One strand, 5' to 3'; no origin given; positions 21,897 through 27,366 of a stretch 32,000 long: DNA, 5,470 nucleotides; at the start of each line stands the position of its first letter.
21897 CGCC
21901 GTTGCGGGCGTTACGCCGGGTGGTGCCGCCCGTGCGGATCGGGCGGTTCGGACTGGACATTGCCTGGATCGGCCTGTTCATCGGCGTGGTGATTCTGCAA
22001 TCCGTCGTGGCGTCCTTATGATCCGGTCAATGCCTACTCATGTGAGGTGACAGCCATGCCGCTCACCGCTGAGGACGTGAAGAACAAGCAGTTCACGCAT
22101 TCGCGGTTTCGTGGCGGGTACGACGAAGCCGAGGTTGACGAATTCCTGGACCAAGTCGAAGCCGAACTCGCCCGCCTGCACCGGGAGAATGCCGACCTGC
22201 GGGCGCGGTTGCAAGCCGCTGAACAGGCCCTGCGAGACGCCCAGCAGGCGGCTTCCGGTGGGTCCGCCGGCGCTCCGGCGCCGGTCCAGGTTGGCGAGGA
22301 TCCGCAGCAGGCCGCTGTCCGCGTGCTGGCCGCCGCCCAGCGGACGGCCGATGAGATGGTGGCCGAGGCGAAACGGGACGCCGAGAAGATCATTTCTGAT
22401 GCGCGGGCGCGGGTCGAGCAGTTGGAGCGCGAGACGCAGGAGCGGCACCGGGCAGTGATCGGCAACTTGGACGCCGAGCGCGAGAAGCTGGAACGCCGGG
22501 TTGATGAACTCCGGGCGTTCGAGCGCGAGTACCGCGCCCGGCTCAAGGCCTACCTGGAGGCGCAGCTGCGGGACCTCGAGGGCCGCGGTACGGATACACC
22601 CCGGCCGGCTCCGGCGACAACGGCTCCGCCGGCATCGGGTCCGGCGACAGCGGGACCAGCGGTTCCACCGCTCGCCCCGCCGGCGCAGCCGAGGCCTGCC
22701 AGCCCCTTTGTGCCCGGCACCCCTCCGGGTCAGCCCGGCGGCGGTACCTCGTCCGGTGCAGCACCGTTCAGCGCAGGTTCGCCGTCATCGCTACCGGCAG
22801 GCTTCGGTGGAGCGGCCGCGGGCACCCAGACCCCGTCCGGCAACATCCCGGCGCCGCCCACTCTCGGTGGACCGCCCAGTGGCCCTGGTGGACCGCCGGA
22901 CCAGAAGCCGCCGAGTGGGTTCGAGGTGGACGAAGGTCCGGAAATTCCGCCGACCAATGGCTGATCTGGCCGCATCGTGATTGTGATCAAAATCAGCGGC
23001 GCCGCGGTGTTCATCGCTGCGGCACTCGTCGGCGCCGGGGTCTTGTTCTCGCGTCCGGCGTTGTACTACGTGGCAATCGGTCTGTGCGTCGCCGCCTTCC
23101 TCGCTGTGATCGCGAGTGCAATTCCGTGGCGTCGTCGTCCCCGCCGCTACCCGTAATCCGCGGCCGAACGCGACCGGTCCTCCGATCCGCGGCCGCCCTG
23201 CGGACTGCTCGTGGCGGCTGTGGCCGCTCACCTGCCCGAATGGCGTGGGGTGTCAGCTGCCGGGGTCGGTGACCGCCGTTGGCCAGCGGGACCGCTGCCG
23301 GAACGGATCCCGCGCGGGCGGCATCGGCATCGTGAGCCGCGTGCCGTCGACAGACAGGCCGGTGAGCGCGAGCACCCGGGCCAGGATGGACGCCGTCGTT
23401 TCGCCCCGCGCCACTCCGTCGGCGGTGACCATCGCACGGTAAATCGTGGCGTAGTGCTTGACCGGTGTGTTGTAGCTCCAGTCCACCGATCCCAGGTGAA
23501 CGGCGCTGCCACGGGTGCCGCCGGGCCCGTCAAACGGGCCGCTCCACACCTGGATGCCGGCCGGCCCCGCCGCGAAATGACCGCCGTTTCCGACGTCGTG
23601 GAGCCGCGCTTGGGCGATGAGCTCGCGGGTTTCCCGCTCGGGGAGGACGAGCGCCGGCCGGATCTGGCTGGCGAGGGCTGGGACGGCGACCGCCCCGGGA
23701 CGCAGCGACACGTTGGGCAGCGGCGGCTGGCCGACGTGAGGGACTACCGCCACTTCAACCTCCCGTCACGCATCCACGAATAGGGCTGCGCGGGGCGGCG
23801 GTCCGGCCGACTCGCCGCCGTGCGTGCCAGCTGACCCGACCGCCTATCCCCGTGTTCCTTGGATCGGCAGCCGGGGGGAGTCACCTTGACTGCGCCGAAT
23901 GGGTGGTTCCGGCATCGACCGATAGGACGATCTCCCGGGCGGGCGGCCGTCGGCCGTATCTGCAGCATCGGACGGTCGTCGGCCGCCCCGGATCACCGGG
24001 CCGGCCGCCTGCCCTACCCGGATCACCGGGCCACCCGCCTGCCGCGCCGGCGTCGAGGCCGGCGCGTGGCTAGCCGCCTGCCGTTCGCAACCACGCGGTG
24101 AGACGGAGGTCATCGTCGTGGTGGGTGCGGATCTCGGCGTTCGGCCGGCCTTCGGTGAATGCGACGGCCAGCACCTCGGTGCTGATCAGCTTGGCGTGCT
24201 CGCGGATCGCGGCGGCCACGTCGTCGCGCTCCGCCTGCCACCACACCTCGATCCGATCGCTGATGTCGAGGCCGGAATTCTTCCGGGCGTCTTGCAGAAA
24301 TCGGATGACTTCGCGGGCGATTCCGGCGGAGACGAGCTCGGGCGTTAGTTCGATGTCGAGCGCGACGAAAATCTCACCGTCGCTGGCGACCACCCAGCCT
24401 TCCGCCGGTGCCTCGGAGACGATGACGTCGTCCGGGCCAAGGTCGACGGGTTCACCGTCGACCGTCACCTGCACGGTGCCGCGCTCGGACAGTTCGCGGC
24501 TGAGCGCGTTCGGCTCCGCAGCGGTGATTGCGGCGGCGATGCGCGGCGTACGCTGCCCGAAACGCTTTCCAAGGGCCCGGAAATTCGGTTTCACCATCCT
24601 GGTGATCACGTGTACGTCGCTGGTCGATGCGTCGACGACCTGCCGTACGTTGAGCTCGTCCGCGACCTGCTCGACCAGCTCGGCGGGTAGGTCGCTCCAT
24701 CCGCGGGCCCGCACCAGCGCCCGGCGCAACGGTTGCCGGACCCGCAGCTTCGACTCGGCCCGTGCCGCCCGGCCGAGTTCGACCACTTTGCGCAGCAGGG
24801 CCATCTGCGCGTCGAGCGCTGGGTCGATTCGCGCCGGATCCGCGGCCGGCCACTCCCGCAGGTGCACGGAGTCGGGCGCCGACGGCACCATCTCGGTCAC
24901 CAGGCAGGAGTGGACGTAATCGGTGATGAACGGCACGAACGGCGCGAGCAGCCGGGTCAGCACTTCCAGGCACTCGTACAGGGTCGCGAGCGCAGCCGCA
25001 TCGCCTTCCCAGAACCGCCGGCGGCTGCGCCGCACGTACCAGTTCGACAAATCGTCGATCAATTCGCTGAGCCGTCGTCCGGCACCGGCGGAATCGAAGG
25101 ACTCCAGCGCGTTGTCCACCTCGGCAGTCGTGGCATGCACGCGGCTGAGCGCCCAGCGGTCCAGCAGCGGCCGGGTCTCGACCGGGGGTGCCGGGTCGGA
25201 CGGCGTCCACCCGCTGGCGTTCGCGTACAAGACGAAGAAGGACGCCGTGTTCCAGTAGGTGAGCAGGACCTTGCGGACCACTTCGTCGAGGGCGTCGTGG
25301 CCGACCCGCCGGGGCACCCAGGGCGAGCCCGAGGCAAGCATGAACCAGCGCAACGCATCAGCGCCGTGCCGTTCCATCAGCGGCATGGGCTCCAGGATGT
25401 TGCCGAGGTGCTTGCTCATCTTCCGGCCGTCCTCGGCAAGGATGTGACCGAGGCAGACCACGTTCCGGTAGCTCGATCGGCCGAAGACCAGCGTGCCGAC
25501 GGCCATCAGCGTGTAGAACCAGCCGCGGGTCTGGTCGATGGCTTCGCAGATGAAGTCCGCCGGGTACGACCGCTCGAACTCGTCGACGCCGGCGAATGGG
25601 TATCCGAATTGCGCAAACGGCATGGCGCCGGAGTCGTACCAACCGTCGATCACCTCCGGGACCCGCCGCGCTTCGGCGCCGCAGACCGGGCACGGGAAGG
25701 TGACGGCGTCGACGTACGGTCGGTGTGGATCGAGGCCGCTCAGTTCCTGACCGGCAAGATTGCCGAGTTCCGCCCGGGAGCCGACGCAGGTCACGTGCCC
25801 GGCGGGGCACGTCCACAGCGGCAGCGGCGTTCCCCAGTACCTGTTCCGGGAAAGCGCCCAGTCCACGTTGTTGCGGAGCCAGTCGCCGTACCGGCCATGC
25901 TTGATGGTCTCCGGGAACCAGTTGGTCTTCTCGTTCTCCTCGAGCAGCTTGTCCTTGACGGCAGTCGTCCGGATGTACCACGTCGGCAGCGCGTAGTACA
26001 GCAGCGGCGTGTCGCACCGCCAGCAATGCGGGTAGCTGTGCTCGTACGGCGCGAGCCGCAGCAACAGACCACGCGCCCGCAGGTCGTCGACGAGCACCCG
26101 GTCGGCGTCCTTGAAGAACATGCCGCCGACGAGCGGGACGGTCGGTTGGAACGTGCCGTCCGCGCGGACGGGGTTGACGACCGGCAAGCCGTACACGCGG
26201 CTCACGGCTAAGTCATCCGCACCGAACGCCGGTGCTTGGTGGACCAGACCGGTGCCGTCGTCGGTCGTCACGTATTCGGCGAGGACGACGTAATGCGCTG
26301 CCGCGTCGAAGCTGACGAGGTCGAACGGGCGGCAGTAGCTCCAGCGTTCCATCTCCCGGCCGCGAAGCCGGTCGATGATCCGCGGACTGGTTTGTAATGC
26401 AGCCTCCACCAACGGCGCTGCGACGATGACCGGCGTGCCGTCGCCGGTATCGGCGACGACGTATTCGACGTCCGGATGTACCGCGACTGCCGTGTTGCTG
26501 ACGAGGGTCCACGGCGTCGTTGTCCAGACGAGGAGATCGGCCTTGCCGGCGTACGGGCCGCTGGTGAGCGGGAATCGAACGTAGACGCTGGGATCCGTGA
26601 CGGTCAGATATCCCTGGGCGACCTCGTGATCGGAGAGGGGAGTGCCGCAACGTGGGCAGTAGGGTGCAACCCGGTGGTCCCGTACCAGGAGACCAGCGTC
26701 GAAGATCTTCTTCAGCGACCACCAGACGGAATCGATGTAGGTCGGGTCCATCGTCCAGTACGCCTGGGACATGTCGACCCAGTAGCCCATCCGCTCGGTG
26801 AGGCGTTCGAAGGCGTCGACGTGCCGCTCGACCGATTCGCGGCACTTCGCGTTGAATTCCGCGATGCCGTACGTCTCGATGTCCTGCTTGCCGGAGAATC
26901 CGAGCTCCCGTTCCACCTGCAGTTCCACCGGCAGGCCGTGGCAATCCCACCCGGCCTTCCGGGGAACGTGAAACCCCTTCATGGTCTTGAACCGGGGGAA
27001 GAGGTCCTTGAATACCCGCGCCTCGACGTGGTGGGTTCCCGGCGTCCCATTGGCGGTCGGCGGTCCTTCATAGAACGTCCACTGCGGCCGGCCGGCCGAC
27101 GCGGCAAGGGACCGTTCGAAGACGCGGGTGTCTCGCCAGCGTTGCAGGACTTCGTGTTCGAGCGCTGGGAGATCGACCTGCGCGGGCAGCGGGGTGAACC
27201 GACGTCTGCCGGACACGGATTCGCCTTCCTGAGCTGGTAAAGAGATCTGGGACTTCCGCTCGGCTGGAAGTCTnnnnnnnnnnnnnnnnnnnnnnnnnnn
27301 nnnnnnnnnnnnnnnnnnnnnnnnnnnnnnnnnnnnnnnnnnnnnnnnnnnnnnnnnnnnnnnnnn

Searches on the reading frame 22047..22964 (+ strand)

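Call 8: search_protein_families(library=pfam, proteins=[window:22047-22964:+])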
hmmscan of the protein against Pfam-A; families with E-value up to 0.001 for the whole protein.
window:22047-22964:+ (305 aa): 2 families
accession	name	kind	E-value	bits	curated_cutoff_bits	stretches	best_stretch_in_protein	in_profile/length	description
PF05103.18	DivIVA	-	4.9e-19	69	28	1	6-67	1-60/131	DivIVA protein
PF17082.10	Spc29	-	0.00096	19.5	31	0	99-169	107-178/245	Spindle Pole Component 29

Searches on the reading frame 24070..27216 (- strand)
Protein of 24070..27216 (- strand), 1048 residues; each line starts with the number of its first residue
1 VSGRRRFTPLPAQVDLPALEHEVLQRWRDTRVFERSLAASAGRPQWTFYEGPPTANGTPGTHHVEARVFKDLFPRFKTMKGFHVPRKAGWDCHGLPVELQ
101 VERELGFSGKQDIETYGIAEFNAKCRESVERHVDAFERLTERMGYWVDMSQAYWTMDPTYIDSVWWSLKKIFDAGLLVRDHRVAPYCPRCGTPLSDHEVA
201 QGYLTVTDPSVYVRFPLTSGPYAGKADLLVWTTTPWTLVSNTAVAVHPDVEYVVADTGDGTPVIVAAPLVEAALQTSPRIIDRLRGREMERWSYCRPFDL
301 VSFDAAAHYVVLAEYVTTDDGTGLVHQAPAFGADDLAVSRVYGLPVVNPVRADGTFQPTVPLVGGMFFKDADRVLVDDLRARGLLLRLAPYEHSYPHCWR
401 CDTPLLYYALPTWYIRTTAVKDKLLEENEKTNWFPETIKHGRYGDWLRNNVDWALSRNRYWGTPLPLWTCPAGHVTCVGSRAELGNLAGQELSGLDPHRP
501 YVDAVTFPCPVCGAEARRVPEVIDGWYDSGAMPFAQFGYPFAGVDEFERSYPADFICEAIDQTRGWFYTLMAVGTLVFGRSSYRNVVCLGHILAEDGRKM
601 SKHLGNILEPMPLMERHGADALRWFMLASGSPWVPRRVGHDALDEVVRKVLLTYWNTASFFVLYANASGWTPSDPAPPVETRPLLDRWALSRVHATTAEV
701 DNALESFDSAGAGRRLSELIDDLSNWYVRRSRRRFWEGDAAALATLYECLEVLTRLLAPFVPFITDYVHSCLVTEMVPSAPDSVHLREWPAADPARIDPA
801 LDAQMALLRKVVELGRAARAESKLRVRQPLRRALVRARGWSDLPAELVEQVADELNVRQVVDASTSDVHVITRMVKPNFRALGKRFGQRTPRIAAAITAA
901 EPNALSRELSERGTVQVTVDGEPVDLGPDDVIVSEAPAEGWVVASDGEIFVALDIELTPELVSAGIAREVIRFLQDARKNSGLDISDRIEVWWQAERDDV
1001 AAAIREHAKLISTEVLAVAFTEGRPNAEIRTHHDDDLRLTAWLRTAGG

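Call 45: search_protein_families(library=pfam, proteins=[window:24070-27216:-], max_evalue=0.01)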
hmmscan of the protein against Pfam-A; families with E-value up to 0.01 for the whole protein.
window:24070-27216:- (1048 aa): 4 families
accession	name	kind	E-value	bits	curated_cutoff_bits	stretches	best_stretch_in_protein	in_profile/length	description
PF00133.28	tRNA-synt_1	-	5e-112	375.1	22.7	1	23-629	2-405/414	tRNA synthetases class I (I, L, M and V)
PF19302.4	DUF5915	-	9.3e-43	146.5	27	1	850-1025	3-175/195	Domain of unknown function (DUF5915)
PF08264.19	Anticodon_1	-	6.7e-31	107.6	25.1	1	686-831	1-145/148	Anticodon-binding domain of tRNA ligase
PF09334.17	tRNA-synt_1g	-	3.2e-09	36.5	20.1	0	581-630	310-358/391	tRNA synthetases class I (M)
